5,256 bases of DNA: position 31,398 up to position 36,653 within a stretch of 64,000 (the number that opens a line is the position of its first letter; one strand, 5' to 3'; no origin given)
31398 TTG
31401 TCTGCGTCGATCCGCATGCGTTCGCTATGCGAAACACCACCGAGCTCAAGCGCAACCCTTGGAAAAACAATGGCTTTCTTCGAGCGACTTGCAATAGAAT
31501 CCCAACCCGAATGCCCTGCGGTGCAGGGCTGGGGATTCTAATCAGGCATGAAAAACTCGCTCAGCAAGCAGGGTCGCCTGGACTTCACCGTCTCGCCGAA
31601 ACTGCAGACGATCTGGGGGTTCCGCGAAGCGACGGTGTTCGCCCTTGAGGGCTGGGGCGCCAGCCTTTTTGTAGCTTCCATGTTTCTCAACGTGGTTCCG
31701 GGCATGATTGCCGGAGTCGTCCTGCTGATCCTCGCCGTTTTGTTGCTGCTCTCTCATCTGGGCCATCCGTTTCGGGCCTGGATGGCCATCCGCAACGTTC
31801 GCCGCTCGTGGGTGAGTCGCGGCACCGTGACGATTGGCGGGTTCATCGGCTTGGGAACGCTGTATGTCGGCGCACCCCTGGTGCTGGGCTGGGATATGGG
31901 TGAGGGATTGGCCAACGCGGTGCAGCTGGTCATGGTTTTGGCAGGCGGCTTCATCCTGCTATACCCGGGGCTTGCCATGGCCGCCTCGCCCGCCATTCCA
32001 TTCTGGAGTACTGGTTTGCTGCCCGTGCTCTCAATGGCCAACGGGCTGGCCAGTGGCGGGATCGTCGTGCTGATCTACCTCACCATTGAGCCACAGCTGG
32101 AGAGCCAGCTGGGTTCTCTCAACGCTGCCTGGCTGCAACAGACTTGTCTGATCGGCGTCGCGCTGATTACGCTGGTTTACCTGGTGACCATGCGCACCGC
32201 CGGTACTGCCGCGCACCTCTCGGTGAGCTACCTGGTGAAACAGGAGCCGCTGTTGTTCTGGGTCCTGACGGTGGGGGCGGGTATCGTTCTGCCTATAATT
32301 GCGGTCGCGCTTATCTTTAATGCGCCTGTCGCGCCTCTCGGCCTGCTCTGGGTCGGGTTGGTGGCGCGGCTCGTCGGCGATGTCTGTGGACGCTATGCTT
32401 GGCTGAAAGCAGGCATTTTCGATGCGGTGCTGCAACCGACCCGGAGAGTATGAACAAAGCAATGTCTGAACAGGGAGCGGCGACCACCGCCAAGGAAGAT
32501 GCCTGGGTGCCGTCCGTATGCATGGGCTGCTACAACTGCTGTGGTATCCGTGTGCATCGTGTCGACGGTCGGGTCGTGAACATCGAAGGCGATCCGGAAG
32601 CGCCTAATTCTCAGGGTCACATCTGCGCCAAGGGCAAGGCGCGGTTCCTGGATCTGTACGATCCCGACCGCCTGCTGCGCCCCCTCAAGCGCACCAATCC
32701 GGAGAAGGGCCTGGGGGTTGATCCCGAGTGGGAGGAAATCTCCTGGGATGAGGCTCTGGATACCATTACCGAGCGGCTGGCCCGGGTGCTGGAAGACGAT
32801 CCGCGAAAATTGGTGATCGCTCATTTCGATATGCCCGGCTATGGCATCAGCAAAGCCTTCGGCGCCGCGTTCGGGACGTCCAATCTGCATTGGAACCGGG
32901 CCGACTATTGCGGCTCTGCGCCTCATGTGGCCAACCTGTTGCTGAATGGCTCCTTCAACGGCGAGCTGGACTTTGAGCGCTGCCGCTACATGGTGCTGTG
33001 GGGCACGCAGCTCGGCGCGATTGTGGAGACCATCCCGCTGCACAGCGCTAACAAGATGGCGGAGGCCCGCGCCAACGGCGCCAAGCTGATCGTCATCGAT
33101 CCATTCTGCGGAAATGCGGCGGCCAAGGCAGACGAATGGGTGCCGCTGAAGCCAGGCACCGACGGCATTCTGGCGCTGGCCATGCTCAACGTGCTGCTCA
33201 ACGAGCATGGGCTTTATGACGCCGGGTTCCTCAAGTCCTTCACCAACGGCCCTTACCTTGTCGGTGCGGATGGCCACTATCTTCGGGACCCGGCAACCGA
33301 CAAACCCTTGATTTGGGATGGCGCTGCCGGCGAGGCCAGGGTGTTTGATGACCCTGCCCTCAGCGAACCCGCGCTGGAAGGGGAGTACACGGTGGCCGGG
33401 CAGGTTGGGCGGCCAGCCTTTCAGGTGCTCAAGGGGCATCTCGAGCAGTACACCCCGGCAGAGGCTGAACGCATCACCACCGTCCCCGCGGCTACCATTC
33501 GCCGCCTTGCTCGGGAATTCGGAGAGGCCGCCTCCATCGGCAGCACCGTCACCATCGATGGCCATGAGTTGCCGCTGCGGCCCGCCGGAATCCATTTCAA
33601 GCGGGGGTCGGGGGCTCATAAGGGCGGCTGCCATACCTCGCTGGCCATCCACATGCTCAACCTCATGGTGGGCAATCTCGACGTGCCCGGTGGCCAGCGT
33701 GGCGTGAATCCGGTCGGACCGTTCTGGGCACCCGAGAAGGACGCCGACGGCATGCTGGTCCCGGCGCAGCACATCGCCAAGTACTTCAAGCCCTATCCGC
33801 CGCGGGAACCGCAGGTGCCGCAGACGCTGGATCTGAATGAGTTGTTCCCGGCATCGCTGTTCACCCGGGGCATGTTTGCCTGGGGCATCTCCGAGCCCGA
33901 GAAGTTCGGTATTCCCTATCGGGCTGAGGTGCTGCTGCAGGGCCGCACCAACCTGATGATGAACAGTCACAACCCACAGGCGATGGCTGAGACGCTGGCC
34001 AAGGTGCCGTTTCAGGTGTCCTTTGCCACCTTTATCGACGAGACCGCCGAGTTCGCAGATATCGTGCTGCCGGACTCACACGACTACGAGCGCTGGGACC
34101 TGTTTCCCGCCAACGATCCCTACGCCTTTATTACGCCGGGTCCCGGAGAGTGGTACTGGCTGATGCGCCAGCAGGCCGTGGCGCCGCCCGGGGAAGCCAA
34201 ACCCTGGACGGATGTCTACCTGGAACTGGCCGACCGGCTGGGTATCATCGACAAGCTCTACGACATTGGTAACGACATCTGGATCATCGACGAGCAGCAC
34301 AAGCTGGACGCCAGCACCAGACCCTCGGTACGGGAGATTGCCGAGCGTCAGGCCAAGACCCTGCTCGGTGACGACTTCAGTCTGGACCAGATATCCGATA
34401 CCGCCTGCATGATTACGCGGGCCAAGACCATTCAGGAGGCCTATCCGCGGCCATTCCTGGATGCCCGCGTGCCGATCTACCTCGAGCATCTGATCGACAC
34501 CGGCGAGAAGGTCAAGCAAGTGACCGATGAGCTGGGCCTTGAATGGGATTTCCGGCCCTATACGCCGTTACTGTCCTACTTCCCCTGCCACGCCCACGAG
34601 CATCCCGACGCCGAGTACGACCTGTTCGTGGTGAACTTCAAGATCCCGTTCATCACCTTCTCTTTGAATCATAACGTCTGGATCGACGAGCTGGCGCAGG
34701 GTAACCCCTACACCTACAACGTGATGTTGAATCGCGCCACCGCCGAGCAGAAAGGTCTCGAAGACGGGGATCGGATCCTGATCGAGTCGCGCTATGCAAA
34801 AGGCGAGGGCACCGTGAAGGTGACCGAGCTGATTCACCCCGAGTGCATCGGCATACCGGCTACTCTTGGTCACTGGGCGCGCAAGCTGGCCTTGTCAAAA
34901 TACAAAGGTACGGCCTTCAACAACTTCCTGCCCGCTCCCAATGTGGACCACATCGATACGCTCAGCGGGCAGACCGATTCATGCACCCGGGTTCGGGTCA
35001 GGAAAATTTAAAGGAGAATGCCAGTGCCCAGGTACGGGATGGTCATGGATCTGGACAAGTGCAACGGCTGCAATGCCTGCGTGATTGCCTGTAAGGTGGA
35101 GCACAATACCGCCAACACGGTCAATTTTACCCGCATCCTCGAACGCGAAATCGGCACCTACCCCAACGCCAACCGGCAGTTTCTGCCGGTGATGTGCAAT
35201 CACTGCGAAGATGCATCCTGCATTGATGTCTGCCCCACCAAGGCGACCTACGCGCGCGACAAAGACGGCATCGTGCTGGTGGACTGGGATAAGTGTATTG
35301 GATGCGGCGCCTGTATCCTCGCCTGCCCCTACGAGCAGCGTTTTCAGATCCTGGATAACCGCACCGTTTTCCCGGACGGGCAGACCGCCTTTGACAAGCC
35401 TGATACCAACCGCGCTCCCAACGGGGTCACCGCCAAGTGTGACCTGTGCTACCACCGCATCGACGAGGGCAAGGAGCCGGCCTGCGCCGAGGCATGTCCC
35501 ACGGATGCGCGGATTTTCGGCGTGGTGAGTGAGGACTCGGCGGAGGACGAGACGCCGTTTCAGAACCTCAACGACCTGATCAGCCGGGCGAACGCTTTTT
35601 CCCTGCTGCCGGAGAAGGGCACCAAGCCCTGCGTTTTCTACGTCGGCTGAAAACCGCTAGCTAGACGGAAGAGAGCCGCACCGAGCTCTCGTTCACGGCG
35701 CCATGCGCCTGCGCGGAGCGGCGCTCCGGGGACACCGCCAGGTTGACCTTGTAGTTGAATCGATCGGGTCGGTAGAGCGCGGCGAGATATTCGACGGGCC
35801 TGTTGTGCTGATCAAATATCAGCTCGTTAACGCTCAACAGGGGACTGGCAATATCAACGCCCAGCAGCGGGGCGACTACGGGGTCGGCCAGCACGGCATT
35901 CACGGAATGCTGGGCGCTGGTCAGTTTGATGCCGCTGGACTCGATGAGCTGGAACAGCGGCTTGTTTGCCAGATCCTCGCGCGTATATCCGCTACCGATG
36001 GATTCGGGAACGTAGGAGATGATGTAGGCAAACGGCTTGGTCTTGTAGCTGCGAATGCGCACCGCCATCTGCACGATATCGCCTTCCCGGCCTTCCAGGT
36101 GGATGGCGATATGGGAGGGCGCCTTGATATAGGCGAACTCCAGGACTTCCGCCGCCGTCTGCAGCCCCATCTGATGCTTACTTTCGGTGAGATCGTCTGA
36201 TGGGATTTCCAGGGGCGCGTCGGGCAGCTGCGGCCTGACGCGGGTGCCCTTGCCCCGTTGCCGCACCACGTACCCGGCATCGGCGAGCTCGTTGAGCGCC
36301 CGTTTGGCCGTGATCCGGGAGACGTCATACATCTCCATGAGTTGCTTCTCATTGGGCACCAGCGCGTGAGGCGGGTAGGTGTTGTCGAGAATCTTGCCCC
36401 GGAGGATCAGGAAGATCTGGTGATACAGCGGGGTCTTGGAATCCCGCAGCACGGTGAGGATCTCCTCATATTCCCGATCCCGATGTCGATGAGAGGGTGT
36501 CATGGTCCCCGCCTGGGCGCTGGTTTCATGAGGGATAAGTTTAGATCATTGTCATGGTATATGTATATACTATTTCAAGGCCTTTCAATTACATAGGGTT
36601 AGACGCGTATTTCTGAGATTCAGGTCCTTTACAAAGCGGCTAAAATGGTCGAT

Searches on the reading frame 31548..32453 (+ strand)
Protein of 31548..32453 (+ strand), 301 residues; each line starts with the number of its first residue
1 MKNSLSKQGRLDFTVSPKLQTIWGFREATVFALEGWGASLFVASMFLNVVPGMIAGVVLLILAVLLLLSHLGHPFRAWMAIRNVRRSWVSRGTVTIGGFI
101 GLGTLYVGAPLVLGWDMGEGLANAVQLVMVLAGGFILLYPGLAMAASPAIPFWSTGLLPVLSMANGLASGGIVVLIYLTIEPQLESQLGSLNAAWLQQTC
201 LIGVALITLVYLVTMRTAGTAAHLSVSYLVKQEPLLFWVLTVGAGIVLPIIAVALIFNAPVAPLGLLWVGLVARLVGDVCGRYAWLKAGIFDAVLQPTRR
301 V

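Call 17: search_protein_families(library=pfam, proteins=[window:31548-32453:+], max_evalue=0.00001)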
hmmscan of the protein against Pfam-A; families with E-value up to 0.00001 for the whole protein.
window:31548-32453:+ (301 aa): 2 families
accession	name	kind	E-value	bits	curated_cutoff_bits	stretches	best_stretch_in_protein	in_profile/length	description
PF03916.19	NrfD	-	9.7e-08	32.4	25.8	1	50-290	51-309/313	Polysulphide reductase, NrfD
PF04976.17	DmsC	-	3.3e-06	27.2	22.3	1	49-283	43-270/275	DMSO reductase anchor subunit (DmsC)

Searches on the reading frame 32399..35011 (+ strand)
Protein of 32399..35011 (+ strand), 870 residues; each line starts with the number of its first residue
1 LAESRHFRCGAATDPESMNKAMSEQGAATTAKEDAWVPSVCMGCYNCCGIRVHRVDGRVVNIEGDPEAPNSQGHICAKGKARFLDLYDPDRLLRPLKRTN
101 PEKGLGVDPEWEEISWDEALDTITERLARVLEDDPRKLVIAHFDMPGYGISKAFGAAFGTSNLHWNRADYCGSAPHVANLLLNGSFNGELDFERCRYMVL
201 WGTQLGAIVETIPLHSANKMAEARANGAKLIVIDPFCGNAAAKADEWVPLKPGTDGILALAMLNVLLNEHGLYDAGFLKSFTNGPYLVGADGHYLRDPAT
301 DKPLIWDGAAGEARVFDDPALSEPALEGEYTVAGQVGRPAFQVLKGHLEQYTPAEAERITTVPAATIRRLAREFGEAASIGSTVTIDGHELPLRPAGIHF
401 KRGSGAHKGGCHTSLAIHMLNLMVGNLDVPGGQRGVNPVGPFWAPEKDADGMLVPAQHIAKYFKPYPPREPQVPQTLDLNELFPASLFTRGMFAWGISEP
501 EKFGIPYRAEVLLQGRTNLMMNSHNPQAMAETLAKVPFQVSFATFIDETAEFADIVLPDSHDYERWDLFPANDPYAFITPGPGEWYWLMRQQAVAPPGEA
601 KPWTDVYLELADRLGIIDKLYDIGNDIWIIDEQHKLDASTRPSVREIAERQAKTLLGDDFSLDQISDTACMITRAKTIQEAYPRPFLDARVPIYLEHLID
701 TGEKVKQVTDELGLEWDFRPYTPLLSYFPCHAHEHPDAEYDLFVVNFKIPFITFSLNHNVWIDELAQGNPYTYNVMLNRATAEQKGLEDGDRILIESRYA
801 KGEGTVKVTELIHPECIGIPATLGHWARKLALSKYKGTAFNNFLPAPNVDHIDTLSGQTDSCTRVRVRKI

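Call 18: search_protein_families(library=pfam, proteins=[window:32399-35011:+], max_evalue=0.00001)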
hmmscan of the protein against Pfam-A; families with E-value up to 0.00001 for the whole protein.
window:32399-35011:+ (870 aa): 3 families
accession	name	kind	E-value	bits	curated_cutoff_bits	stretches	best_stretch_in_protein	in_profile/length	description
PF00384.28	Molybdopterin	-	5.5e-26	91.9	24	1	91-612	1-352/353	Molybdopterin oxidoreductase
PF04879.21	Molybdop_Fe4S4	-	3.1e-13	49.9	22.7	1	35-81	2-48/55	Molybdopterin oxidoreductase Fe4S4 domain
PF01568.27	Molydop_binding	-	8.7e-08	32.6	26.8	1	761-834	20-83/110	Molydopterin dinucleotide binding domain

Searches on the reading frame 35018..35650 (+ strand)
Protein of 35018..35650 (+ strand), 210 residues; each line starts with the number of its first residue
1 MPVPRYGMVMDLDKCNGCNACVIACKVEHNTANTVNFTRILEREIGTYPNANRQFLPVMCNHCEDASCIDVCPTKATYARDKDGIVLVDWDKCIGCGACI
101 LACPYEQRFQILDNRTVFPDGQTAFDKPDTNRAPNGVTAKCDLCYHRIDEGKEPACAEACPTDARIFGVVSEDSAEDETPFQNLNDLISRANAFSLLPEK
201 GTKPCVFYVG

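Call 18: search_protein_families(library=pfam, proteins=[window:35018-35650:+], max_evalue=0.00001)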
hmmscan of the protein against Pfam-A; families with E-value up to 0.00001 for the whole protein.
window:35018-35650:+ (210 aa): 12 families
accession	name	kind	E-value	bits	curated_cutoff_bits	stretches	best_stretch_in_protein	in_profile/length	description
PF13247.11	Fer4_11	-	1.7e-21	76.7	26.2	2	54-110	4-61/100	4Fe-4S dicluster domain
PF13237.11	Fer4_10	-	1.2e-14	54.4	25.5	1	59-104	8-53/53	4Fe-4S dicluster domain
PF00037.32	Fer4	-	4.7e-14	52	21.1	1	87-106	2-21/24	4Fe-4S binding domain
PF12838.12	Fer4_7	-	5e-14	52.9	27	2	60-105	2-50/52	4Fe-4S dicluster domain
PF12837.12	Fer4_6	-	5e-13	48.7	25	1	86-105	2-21/24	4Fe-4S binding domain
PF12797.12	Fer4_2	-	1.8e-12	46.8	24.5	1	85-105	2-22/22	4Fe-4S binding domain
PF13187.11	Fer4_9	-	1.3e-11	44.7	27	1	59-105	1-49/52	4Fe-4S dicluster domain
PF12800.12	Fer4_4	-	1.7e-08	34.5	24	0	91-105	2-16/17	4Fe-4S binding domain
PF12798.12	Fer4_3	-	3.8e-07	30.9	27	0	93-105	1-13/15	4Fe-4S binding domain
PF13484.11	Fer4_16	-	1.8e-06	29.1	30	0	60-80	2-20/66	4Fe-4S double cluster binding domain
PF13459.11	Fer4_15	-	5.7e-06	27.4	22.4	0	86-110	1-23/66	4Fe-4S single cluster domain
PF25160.1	LdpA_Fe-S-bd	-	8.1e-06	26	27.6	0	67-107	8-42/49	LdpA Fe-S cluster-binding domain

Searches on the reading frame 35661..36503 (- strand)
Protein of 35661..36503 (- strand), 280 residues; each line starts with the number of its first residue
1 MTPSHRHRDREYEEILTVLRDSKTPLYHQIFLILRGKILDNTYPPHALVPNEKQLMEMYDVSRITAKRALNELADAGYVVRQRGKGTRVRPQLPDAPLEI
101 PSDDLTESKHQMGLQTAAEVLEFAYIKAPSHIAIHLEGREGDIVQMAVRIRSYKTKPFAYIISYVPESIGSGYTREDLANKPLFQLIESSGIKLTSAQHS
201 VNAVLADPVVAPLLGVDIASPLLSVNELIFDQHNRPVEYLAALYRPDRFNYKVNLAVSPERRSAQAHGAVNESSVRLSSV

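Call 18: search_protein_families(library=pfam, proteins=[window:35661-36503:-], max_evalue=0.00001)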
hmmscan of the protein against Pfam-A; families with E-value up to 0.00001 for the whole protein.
window:35661-36503:- (280 aa): 2 families
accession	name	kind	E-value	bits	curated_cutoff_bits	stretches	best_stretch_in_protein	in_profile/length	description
PF07702.18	UTRA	-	7.7e-32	110.5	23.8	1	112-249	2-140/141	UTRA domain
PF00392.27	GntR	-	3.4e-16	59.1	27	1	26-89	1-64/64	Bacterial regulatory proteins, gntR family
